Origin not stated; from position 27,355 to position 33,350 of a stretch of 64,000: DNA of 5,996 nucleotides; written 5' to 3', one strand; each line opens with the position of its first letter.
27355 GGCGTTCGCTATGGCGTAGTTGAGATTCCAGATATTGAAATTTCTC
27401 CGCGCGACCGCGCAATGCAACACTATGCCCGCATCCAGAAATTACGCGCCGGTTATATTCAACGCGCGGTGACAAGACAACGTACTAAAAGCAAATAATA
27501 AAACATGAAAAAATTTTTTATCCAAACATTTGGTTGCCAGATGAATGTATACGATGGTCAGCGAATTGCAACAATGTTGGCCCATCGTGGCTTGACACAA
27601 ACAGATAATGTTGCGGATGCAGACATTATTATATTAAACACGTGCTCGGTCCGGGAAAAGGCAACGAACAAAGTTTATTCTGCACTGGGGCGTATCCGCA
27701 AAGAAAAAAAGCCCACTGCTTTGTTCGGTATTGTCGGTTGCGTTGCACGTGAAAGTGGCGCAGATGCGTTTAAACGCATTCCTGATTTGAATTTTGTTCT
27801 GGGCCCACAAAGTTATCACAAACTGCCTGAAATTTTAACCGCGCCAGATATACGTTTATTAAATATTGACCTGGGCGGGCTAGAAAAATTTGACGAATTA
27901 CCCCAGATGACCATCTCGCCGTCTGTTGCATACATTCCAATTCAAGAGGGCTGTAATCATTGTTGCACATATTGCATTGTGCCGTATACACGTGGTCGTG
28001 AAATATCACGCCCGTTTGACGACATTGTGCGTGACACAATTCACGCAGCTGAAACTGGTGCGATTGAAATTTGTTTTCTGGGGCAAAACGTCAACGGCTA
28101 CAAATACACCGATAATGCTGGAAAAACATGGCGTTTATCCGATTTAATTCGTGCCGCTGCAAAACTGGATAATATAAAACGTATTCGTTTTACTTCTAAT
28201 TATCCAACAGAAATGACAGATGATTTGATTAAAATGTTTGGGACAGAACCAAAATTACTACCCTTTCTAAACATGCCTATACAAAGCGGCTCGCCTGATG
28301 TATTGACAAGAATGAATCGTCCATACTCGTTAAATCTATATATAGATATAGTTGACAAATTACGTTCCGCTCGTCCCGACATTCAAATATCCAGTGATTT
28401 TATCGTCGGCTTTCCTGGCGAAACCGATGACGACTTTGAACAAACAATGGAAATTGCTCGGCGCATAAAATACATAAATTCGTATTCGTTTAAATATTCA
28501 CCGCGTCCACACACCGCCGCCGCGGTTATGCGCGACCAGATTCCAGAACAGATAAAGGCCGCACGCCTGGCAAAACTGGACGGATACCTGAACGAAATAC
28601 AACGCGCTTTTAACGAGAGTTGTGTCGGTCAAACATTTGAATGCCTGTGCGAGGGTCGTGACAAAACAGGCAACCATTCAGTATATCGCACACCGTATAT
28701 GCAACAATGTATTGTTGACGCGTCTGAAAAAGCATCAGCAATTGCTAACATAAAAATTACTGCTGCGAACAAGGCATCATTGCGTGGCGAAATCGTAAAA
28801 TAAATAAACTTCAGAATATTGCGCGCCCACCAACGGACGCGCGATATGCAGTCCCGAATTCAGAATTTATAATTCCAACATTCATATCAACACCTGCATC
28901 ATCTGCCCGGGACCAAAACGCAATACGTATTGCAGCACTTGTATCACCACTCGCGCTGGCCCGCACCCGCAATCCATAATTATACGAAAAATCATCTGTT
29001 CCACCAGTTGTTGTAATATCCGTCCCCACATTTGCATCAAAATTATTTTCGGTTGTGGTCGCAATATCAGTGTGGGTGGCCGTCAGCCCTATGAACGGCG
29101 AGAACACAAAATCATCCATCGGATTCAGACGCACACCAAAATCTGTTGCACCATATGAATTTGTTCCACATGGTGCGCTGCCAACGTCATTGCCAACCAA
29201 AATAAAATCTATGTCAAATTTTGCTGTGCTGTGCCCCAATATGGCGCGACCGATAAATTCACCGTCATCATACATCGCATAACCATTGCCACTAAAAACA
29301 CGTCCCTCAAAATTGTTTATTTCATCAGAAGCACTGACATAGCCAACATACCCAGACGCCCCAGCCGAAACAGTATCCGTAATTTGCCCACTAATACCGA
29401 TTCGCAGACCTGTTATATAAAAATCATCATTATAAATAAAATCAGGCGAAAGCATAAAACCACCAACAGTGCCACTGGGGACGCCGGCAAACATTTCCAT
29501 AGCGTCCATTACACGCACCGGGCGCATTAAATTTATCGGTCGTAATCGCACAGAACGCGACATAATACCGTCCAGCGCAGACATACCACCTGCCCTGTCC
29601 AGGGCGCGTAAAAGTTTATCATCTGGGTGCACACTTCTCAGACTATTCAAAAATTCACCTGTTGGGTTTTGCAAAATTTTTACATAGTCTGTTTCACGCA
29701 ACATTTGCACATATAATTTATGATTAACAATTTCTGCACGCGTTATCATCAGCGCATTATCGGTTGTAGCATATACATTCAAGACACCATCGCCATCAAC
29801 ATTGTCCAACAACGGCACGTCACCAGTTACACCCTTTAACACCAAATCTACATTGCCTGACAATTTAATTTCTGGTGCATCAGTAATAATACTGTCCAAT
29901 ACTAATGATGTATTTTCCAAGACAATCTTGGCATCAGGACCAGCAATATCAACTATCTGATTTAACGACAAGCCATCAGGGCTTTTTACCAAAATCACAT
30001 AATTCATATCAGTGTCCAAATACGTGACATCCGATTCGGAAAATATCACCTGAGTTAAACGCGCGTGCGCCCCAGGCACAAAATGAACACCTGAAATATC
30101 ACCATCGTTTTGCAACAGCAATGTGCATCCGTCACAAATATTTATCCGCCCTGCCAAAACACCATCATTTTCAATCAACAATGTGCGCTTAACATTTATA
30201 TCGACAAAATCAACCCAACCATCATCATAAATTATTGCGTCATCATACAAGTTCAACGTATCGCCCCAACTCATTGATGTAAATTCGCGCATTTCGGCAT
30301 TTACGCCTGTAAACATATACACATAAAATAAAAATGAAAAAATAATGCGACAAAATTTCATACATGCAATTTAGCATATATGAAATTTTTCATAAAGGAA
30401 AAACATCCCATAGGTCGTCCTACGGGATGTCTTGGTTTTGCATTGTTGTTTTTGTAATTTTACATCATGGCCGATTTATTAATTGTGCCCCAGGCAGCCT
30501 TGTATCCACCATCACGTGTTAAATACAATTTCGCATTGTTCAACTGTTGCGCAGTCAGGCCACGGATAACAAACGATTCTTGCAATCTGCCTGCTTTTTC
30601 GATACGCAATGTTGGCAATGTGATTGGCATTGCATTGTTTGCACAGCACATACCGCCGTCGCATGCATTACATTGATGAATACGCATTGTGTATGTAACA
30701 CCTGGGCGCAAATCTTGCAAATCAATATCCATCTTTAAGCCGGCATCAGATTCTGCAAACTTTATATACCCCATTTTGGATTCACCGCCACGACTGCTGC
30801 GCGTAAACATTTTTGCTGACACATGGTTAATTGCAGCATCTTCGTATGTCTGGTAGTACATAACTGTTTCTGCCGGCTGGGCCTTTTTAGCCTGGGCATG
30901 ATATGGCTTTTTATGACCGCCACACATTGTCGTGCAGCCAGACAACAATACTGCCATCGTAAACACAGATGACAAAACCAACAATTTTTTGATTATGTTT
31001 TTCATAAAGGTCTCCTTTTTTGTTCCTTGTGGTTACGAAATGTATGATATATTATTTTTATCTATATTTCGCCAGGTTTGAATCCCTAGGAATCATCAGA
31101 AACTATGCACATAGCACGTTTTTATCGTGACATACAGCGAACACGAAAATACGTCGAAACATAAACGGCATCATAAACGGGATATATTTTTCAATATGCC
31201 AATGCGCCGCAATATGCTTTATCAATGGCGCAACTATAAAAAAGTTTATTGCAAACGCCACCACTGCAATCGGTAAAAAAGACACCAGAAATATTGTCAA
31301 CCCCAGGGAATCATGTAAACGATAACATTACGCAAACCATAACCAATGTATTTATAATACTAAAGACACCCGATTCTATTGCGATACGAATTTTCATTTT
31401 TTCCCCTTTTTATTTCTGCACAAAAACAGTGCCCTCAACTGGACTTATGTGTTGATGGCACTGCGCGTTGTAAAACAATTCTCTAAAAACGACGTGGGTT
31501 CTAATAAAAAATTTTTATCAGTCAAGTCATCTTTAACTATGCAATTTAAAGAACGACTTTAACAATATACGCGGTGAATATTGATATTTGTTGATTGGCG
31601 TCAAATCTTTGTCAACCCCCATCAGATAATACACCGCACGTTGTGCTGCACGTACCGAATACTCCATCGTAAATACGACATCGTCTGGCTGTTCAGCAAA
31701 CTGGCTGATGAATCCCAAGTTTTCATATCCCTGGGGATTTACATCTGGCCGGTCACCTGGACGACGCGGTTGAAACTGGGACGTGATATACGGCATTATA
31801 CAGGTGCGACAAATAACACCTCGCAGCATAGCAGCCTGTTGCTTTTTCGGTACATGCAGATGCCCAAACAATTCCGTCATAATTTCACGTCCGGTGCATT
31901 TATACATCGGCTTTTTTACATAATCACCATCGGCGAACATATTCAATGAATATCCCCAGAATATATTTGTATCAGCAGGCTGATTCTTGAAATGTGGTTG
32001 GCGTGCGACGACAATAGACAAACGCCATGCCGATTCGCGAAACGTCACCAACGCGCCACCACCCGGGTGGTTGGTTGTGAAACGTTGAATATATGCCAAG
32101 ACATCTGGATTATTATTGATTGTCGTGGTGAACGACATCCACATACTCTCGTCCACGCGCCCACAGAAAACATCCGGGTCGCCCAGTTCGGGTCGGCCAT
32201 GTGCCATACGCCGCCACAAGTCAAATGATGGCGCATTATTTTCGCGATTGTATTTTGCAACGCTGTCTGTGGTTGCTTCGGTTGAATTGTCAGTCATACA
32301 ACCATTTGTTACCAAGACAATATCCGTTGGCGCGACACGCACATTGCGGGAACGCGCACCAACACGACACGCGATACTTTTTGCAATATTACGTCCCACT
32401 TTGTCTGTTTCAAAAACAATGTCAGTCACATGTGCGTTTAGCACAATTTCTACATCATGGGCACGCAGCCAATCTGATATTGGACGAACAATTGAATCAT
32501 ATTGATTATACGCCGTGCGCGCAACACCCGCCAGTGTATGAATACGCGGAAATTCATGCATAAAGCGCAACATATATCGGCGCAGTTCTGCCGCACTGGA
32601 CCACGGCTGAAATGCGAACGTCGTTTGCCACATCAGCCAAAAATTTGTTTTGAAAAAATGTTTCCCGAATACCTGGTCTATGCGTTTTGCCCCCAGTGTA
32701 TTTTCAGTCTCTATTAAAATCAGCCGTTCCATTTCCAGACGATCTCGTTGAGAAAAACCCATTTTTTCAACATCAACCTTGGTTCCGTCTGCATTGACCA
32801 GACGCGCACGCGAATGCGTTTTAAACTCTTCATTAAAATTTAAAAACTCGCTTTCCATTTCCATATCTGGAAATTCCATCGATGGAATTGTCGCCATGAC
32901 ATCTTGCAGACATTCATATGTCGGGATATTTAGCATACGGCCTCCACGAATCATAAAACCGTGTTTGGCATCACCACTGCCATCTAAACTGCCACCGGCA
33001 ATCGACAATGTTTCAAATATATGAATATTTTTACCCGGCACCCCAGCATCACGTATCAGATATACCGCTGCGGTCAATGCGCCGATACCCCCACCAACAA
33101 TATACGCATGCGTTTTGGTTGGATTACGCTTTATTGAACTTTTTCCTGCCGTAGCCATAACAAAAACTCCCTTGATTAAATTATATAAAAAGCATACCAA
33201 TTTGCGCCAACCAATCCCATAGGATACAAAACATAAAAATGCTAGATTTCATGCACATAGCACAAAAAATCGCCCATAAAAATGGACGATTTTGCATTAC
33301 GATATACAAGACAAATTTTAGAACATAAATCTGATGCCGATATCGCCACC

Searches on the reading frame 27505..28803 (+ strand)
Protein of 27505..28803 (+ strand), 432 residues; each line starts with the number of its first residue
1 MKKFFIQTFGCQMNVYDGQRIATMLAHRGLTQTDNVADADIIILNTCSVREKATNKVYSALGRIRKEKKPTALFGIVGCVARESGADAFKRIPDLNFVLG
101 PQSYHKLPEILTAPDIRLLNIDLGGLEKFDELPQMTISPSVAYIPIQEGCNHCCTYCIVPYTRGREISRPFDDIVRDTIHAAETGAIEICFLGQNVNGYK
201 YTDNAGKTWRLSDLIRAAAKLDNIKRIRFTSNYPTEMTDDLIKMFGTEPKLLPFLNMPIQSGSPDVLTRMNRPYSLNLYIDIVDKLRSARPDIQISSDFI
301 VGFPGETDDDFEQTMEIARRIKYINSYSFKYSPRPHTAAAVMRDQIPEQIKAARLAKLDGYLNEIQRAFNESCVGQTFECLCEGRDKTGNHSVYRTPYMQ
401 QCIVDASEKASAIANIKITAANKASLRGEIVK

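Call 30: search_protein_families(library=pfam, proteins=[window:27505-28803:+], max_evalue=0.001)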
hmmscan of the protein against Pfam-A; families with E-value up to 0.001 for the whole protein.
window:27505-28803:+ (432 aa): 2 families
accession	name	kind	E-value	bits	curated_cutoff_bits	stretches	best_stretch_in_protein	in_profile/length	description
PF00919.26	UPF0004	-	4.7e-28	97.5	27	1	3-100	1-98/98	Uncharacterized protein family UPF0004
PF04055.27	Radical_SAM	-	2.5e-26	93.2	29.5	1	144-316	1-164/166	Radical SAM superfamily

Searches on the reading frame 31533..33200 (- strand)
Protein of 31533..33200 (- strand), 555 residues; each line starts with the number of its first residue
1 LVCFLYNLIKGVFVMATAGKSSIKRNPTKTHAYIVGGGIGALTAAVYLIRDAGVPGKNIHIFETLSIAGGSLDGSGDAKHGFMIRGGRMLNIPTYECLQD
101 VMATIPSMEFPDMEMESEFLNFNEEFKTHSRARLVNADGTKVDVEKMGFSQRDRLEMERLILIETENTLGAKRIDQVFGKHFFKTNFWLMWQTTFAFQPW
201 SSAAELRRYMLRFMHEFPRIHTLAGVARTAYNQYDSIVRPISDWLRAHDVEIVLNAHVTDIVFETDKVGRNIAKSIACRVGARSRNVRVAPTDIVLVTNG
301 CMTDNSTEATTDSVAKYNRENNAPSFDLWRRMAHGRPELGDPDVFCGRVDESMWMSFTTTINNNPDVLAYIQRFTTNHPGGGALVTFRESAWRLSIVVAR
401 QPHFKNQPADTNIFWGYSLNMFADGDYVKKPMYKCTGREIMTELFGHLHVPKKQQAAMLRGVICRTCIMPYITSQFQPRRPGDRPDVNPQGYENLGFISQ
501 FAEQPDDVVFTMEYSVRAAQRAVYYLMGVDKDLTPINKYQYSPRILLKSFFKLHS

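Call 42: search_protein_families(library=pfam, proteins=[window:31533-33200:-], max_evalue=0.001)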
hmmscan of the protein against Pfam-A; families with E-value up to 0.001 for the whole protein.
window:31533-33200:- (555 aa): 2 families
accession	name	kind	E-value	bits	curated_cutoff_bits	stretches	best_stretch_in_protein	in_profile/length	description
PF06100.17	MCRA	-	3.7e-194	646.6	23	1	30-524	2-495/495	MCRA family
PF13450.12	NAD_binding_8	-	5.9e-05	23.7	21.9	1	34-77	1-40/68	NAD(P)-binding Rossmann-like domain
